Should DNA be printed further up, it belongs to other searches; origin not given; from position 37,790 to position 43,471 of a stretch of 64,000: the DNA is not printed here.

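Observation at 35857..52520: A roughly 16.6 kb single-strand envelope supercluster links polysaccharide genes, a C25/PorU-like T9SS peptidase and an OMP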

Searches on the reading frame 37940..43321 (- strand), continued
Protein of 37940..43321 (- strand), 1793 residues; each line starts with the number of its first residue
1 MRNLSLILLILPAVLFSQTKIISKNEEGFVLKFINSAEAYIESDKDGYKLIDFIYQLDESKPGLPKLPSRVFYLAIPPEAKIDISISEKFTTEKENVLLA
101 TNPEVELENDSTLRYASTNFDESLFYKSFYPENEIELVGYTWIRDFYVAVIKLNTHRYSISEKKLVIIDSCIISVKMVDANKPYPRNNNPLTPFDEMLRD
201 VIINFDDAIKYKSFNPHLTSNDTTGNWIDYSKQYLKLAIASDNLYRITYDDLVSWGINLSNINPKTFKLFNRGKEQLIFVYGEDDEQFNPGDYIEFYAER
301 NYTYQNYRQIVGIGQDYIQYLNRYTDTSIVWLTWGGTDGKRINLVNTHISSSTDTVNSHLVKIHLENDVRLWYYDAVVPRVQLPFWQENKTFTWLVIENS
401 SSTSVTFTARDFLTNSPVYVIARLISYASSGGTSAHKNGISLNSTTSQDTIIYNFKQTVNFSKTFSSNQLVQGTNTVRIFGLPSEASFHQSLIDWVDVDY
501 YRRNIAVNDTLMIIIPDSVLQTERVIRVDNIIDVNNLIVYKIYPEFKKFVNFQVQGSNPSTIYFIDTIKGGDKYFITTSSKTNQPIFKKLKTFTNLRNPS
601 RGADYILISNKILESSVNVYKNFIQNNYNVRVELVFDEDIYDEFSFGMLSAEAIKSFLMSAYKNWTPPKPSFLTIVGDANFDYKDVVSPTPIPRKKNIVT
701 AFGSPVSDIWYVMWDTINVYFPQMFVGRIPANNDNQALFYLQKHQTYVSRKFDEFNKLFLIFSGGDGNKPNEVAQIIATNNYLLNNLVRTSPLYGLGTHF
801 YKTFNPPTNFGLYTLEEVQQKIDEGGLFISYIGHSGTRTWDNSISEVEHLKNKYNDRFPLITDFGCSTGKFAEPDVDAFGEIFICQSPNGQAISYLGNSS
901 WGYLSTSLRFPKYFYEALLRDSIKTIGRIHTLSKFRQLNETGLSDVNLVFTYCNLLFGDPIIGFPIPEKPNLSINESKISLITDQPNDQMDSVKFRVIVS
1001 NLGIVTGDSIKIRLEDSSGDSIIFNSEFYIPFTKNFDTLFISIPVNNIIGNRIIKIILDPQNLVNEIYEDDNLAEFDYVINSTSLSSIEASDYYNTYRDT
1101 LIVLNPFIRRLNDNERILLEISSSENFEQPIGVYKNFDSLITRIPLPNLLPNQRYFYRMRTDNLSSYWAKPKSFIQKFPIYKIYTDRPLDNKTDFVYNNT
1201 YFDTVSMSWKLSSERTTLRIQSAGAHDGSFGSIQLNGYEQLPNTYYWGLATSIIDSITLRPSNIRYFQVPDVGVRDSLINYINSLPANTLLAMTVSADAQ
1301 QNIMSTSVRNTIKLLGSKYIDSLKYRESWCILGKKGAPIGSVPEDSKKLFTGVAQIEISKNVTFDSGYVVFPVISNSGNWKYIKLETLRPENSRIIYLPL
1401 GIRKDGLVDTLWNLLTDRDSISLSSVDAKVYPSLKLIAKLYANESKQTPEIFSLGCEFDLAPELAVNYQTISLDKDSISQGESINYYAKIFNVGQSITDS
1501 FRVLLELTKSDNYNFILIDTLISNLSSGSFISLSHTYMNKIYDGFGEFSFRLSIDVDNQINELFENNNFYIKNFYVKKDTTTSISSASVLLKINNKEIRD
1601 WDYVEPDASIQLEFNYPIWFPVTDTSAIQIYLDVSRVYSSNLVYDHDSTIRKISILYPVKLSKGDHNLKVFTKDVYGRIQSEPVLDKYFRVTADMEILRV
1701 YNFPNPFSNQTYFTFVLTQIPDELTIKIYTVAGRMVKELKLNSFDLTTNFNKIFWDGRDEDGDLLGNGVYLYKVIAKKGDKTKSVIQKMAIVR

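Call 9: find_homologous_proteins(query=window:37940-43321:-)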
Query window:37940-43321:- (1793 aa): 275 proteins with E <= 0.001 among 7149 candidates; the best 120 are listed.
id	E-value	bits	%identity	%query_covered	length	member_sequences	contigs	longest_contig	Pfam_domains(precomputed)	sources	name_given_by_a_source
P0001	0.0e+0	4054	100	100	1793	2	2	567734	PF08126.17,PF15711.11,PF07705.18,PF01364.25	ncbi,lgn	-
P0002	0.0e+0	3627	88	100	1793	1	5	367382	PF08126.17,PF15711.11,PF07705.18,PF13860.13,PF01364.25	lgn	-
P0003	0.0e+0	3245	77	100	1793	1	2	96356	PF08126.17,PF15711.11,PF07705.18,PF01364.25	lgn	-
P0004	0.0e+0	2639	63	99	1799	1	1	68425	PF15711.11,PF18962.8,PF07705.18,PF13860.13,PF01364.25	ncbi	-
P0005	0.0e+0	2636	63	100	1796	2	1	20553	PF08126.17,PF15711.11,PF07705.18,PF01364.25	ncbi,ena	-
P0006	0.0e+0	2621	62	100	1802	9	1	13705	PF08126.17,PF15711.11,PF07705.18,PF01364.25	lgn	-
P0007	0.0e+0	2620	62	99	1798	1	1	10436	PF15711.11,PF07705.18,PF01364.25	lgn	-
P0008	0.0e+0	2595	61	100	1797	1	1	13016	PF15711.11,PF07705.18,PF13860.13,PF01364.25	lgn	-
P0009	0.0e+0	2592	63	97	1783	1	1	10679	PF08126.17,PF15711.11,PF07705.18,PF13860.13,PF01364.25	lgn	-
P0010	0.0e+0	2566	61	99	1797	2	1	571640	PF08126.17,PF15711.11,PF07705.18,PF01364.25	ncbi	-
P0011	0.0e+0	2531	60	99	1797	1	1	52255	PF08126.17,PF15711.11,PF18962.8,PF07705.18,PF13860.13,PF01364.25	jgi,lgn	jgi:hypothetical protein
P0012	0.0e+0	2523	61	100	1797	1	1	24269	PF08126.17,PF15711.11,PF07705.18,PF01364.25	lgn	-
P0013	0.0e+0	2518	60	100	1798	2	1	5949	PF08126.17,PF15711.11,PF07705.18,PF01364.25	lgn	-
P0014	0.0e+0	2508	59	100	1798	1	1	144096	PF08126.17,PF15711.11,PF07705.18,PF13860.13,PF01364.25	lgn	-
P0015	0.0e+0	2502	60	100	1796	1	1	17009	PF08126.17,PF15711.11,PF07705.18,PF13860.13,PF01364.25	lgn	-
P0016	0.0e+0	2501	60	100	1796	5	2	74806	PF08126.17,PF15711.11,PF18962.8,PF07705.18,PF13860.13,PF01364.25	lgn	-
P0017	0.0e+0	2489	60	100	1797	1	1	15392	PF08126.17,PF15711.11,PF07705.18,PF01364.25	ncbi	ncbi:MAG: C25 family cysteine peptidase [Candidatus Woesearchaeota archaeon]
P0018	0.0e+0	2479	59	100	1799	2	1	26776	PF08126.17,PF15711.11,PF07705.18,PF13860.13,PF01364.25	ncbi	-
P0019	0.0e+0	2469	59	100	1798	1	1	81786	PF08126.17,PF15711.11,PF07705.18,PF13860.13,PF01364.25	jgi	-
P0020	0.0e+0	2468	59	100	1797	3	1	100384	PF08126.17,PF15711.11,PF07705.18,PF01364.25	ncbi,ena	-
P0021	0.0e+0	2436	58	99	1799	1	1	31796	PF08126.17,PF15711.11,PF07705.18,PF13860.13,PF01364.25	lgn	-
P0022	0.0e+0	2430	58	100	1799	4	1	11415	PF08126.17,PF15711.11,PF07705.18,PF01364.25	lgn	-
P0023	0.0e+0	2420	58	100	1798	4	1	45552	PF08126.17,PF15711.11,PF07705.18,PF13860.13,PF01364.25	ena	-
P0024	0.0e+0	2415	57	100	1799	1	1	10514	PF08126.17,PF15711.11,PF07705.18,PF01364.25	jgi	jgi:hypothetical protein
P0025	0.0e+0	2412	58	99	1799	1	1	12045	PF08126.17,PF15711.11,PF07705.18,PF13860.13,PF01364.25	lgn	-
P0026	0.0e+0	2411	58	100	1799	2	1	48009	PF08126.17,PF15711.11,PF07705.18,PF13860.13,PF01364.25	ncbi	ncbi:MAG: C25 family cysteine peptidase [Ignavibacteria bacterium]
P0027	0.0e+0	2387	58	100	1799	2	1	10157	PF08126.17,PF15711.11,PF07705.18,PF13860.13,PF01364.25,PF16656.12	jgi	jgi:hypothetical protein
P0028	0.0e+0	2380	58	100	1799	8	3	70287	PF08126.17,PF15711.11,PF07705.18,PF13860.13,PF01364.25,PF16656.12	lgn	-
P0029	0.0e+0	2357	57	100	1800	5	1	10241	PF08126.17,PF15711.11,PF07705.18,PF01364.25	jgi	jgi:hypothetical protein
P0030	0.0e+0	2339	57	100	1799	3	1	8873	PF08126.17,PF15711.11,PF07705.18,PF01364.25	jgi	-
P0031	0.0e+0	2320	56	99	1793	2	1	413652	PF08126.17,PF15711.11,PF07705.18,PF01364.25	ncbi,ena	-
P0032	0.0e+0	2309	55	100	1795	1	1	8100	PF15711.11,PF07705.18,PF01364.25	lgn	-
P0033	0.0e+0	2276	57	100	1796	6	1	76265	PF08126.17,PF15711.11,PF07705.18,PF01364.25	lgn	-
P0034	0.0e+0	2027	53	100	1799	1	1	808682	PF15711.11,PF07705.18,PF13860.13,PF01364.25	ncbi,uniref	ncbi:C25 family cysteine peptidase [Rosettibacter firmus]|uniref:C25 family cysteine peptidase n=1 T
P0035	0.0e+0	2015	51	100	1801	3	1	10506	PF08126.17,PF15711.11,PF07705.18,PF01364.25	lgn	-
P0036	0.0e+0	2004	51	100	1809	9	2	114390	PF08126.17,PF15711.11,PF07705.18,PF01364.25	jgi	-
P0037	0.0e+0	1984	51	98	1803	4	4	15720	PF15711.11,PF01364.25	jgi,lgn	-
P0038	0.0e+0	1928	50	98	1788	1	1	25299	PF15711.11,PF07705.18,PF13860.13,PF01364.25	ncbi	-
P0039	0.0e+0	1872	49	100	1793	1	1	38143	PF08126.17,PF15711.11,PF07705.18,PF01364.25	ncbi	-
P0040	0.0e+0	1848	48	100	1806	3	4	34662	PF08126.17,PF15711.11,PF07705.18,PF13860.13,PF01364.25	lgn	-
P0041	0.0e+0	1839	47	100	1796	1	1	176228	PF15711.11,PF18962.8,PF07705.18,PF13860.13,PF01364.25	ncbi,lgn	-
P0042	0.0e+0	1823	48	99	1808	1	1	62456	PF08126.17,PF15711.11,PF07705.18,PF01364.25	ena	-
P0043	0.0e+0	1823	47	98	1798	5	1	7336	PF15711.11,PF18962.8,PF07705.18,PF13860.13,PF01364.25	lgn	-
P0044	0.0e+0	1816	48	97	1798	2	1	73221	PF15711.11,PF07705.18,PF13860.13,PF01364.25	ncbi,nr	ncbi:MAG: T9SS type A sorting domain-containing protein [Ignavibacteriaceae bacterium]|nr:T9SS type 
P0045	0.0e+0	1808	48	99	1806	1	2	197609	PF08126.17,PF15711.11,PF07705.18,PF13860.13,PF01364.25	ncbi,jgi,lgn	-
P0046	0.0e+0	1794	50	93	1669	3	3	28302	PF15711.11,PF07705.18,PF01364.25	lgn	-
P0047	0.0e+0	1792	48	99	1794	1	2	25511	PF08126.17,PF15711.11,PF07705.18,PF13860.13,PF01364.25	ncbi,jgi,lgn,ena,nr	ncbi:MAG: C25 family cysteine peptidase [Ignavibacteriaceae bacterium]|jgi:hypothetical protein|nr:C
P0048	0.0e+0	1791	47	97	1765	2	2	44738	PF08126.17,PF15711.11,PF07705.18,PF13860.13,PF01364.25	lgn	-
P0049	0.0e+0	1769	48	98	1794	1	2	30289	PF15711.11,PF07705.18,PF13860.13,PF01364.25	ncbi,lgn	-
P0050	0.0e+0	1768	46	100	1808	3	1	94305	PF08126.17,PF15711.11,PF07705.18,PF13860.13,PF01364.25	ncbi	-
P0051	0.0e+0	1765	46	100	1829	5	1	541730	PF08126.17,PF15711.11,PF07705.18,PF01364.25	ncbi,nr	ncbi:MAG: T9SS type A sorting domain-containing protein [Ignavibacteriales bacterium]|nr:T9SS type A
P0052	0.0e+0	1759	47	99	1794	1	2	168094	PF08126.17,PF15711.11,PF07705.18,PF13860.13,PF01364.25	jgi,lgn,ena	-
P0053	0.0e+0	1758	46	100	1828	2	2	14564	PF08126.17,PF15711.11,PF07705.18,PF01364.25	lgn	-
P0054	0.0e+0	1756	48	97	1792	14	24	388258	PF08126.17,PF15711.11,PF07705.18,PF13860.13,PF01364.25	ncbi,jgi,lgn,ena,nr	ncbi:MAG TPA: C25 family cysteine peptidase [Ignavibacteriaceae bacterium]|nr:C25 family cysteine pe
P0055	0.0e+0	1756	47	99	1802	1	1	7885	PF15711.11,PF18962.8,PF07705.18,PF13860.13,PF01364.25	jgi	-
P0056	0.0e+0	1754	46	99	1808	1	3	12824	PF08126.17,PF15711.11,PF07705.18,PF01364.25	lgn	-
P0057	0.0e+0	1751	47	99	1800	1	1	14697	PF15711.11,PF18962.8,PF13860.13,PF01364.25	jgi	jgi:hypothetical protein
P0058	0.0e+0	1750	46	100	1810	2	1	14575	PF08126.17,PF15711.11,PF07705.18,PF01364.25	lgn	-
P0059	0.0e+0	1745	47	100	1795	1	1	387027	PF08126.17,PF15711.11,PF07705.18,PF13860.13,PF01364.25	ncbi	ncbi:MAG: C25 family cysteine peptidase [Ignavibacteriaceae bacterium]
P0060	0.0e+0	1744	46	98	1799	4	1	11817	PF08126.17,PF15711.11,PF07705.18,PF01364.25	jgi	-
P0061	0.0e+0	1742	46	97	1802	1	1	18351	PF15711.11,PF07705.18,PF13860.13,PF01364.25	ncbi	-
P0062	0.0e+0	1742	47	99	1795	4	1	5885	PF15711.11,PF18962.8,PF07705.18,PF13860.13,PF01364.25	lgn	-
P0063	0.0e+0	1741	46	99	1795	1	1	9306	PF15711.11,PF18962.8,PF07705.18,PF01364.25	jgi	jgi:hypothetical protein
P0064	0.0e+0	1734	46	97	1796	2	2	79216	PF15711.11,PF07705.18,PF01364.25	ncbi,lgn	-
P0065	0.0e+0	1732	47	97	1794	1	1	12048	PF15711.11,PF18962.8,PF07705.18,PF13860.13,PF01364.25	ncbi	-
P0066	0.0e+0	1731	47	98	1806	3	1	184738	PF08126.17,PF15711.11,PF07705.18,PF13860.13,PF01364.25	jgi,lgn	jgi:hypothetical protein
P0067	0.0e+0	1725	46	100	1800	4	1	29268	PF15711.11,PF18962.8,PF07705.18,PF01364.25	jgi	jgi:hypothetical protein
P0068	0.0e+0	1725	46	99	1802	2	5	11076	PF08126.17,PF15711.11,PF07705.18,PF13860.13,PF01364.25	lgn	-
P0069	0.0e+0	1724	45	100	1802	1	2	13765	PF15711.11,PF07705.18,PF13860.13,PF01364.25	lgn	-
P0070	0.0e+0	1724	46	97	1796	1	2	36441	PF15711.11,PF07705.18,PF13860.13,PF01364.25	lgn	-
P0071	0.0e+0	1724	46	98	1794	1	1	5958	PF15711.11,PF18962.8,PF07705.18,PF13860.13,PF01364.25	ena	-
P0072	0.0e+0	1723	47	98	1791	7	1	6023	PF08126.17,PF15711.11,PF07705.18,PF13860.13,PF01364.25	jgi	-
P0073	0.0e+0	1722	46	100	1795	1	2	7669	PF08126.17,PF15711.11,PF07705.18,PF13860.13,PF01364.25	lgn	-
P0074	0.0e+0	1722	46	100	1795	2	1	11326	PF08126.17,PF15711.11,PF07705.18,PF13860.13,PF01364.25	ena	-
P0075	0.0e+0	1716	46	97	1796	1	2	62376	PF15711.11,PF07705.18,PF01364.25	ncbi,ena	-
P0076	0.0e+0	1716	46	100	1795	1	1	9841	PF15711.11,PF18962.8,PF07705.18,PF13860.13,PF01364.25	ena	-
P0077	0.0e+0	1715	47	97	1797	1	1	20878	PF15711.11,PF07705.18,PF13860.13,PF01364.25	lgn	-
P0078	0.0e+0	1713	46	97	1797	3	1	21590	PF15711.11,PF07705.18,PF01364.25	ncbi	-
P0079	0.0e+0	1711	46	99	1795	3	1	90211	PF08126.17,PF15711.11,PF18962.8,PF07705.18,PF13860.13,PF01364.25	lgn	-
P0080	0.0e+0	1710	45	100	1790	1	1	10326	PF08126.17,PF15711.11,PF18962.8,PF07705.18,PF13860.13,PF01364.25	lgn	-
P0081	0.0e+0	1707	45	100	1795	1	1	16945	PF15711.11,PF18962.8,PF07705.18,PF13860.13,PF01364.25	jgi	jgi:hypothetical protein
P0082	0.0e+0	1705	45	100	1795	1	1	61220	PF15711.11,PF18962.8,PF07705.18,PF13860.13,PF01364.25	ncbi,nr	ncbi:MAG: hypothetical protein IH618_12535 [Ignavibacteriaceae bacterium]|nr:hypothetical protein [I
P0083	0.0e+0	1705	46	100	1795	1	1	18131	PF15711.11,PF18962.8,PF07705.18,PF13860.13,PF01364.25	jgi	-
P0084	0.0e+0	1704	46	100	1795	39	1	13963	PF15711.11,PF07705.18,PF13860.13,PF01364.25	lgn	-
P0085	0.0e+0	1701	45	100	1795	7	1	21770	PF15711.11,PF18962.8,PF07705.18,PF13860.13,PF01364.25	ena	-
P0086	0.0e+0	1700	46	97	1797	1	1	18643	PF08126.17,PF15711.11,PF07705.18,PF13860.13,PF01364.25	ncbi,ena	-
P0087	0.0e+0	1699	45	100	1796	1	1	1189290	PF15711.11,PF18962.8,PF07705.18,PF01364.25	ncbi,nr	ncbi:MAG: T9SS type A sorting domain-containing protein [bacterium]|nr:T9SS type A sorting domain-co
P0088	0.0e+0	1699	45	98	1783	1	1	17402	PF08126.17,PF15711.11,PF07705.18,PF01364.25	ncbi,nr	ncbi:MAG TPA: C25 family cysteine peptidase, partial [Ignavibacteriaceae bacterium]|nr:C25 family cy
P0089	0.0e+0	1696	42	87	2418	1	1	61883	PF08126.17,PF15711.11,PF07705.18,PF13860.13,PF01364.25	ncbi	-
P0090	0.0e+0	1694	45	100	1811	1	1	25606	PF08126.17,PF15711.11,PF07705.18,PF01364.25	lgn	-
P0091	0.0e+0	1690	45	100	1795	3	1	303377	PF08126.17,PF15711.11,PF07705.18,PF13860.13,PF01364.25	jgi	jgi:hypothetical protein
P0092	0.0e+0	1688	46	100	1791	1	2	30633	PF15711.11,PF07705.18,PF13860.13,PF01364.25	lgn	-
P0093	0.0e+0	1688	44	100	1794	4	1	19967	PF08126.17,PF15711.11,PF18962.8,PF07705.18,PF13860.13,PF01364.25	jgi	jgi:hypothetical protein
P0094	0.0e+0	1687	45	98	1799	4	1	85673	PF15711.11,PF07705.18,PF01364.25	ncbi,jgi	-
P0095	0.0e+0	1685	45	98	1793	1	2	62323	PF15711.11,PF07705.18,PF13860.13,PF01364.25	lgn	-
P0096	0.0e+0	1684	45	98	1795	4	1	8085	PF15711.11,PF18962.8,PF07705.18,PF13860.13,PF01364.25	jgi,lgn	jgi:hypothetical protein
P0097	0.0e+0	1683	45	100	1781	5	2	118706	PF08126.17,PF15711.11,PF18962.8,PF13860.13,PF01364.25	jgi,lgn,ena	-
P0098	0.0e+0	1682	45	98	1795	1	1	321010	PF15711.11,PF07705.18,PF13860.13,PF01364.25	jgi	jgi:hypothetical protein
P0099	0.0e+0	1678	45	100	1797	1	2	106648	PF15711.11,PF07705.18,PF13860.13,PF01364.25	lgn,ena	-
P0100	0.0e+0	1676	46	97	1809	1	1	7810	PF15711.11,PF18962.8,PF07705.18,PF13860.13,PF01364.25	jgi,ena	-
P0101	0.0e+0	1675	45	100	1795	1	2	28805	PF15711.11,PF18962.8,PF07705.18,PF13860.13,PF01364.25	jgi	jgi:hypothetical protein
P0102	0.0e+0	1675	45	100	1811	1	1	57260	PF08126.17,PF15711.11,PF07705.18,PF01364.25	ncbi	-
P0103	0.0e+0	1674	45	97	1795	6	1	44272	PF15711.11,PF07705.18,PF13860.13,PF01364.25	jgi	-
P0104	0.0e+0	1672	45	100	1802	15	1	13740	PF08126.17,PF15711.11,PF07705.18,PF01364.25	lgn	-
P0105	0.0e+0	1670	44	99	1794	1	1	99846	PF15711.11,PF07705.18,PF01364.25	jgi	jgi:hypothetical protein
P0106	0.0e+0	1669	45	98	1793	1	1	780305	PF15711.11,PF18962.8,PF07705.18,PF13860.13,PF01364.25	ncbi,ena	-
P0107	0.0e+0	1665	45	98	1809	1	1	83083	PF15711.11,PF01364.25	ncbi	ncbi:MAG: C25 family cysteine peptidase [Ignavibacteriaceae bacterium]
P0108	0.0e+0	1663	42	88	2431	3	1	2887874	PF15711.11,PF07705.18,PF01364.25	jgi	-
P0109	0.0e+0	1661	45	97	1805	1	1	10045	PF08126.17,PF15711.11,PF07705.18,PF01364.25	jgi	-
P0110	0.0e+0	1656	44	100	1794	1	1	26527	PF15711.11,PF18962.8,PF07705.18,PF01364.25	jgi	jgi:hypothetical protein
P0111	0.0e+0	1652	41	88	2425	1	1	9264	PF15711.11,PF07705.18,PF01364.25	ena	-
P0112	0.0e+0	1651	45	100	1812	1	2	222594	PF15711.11,PF07705.18,PF13860.13,PF01364.25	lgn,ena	-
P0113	0.0e+0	1646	45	99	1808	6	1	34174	PF15711.11,PF07705.18,PF13860.13,PF01364.25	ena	-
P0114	0.0e+0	1643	44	99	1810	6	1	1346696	PF08126.17,PF15711.11,PF13585.13,PF07705.18,PF13860.13,PF01364.25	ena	-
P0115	0.0e+0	1641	44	99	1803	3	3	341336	PF15711.11,PF07705.18,PF13860.13,PF01364.25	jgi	jgi:hypothetical protein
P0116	0.0e+0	1638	44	100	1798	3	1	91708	PF08126.17,PF15711.11,PF07705.18,PF01364.25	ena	-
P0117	0.0e+0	1636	44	100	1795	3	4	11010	PF15711.11,PF18962.8,PF07705.18,PF13860.13,PF01364.25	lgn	-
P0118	0.0e+0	1632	44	100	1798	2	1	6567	PF08126.17,PF15711.11,PF07705.18,PF13860.13,PF01364.25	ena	-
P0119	0.0e+0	1629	43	100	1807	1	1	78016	PF15711.11,PF07705.18,PF13860.13,PF01364.25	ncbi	-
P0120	0.0e+0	1629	43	100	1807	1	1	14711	PF15711.11,PF07705.18,PF13860.13,PF01364.25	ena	-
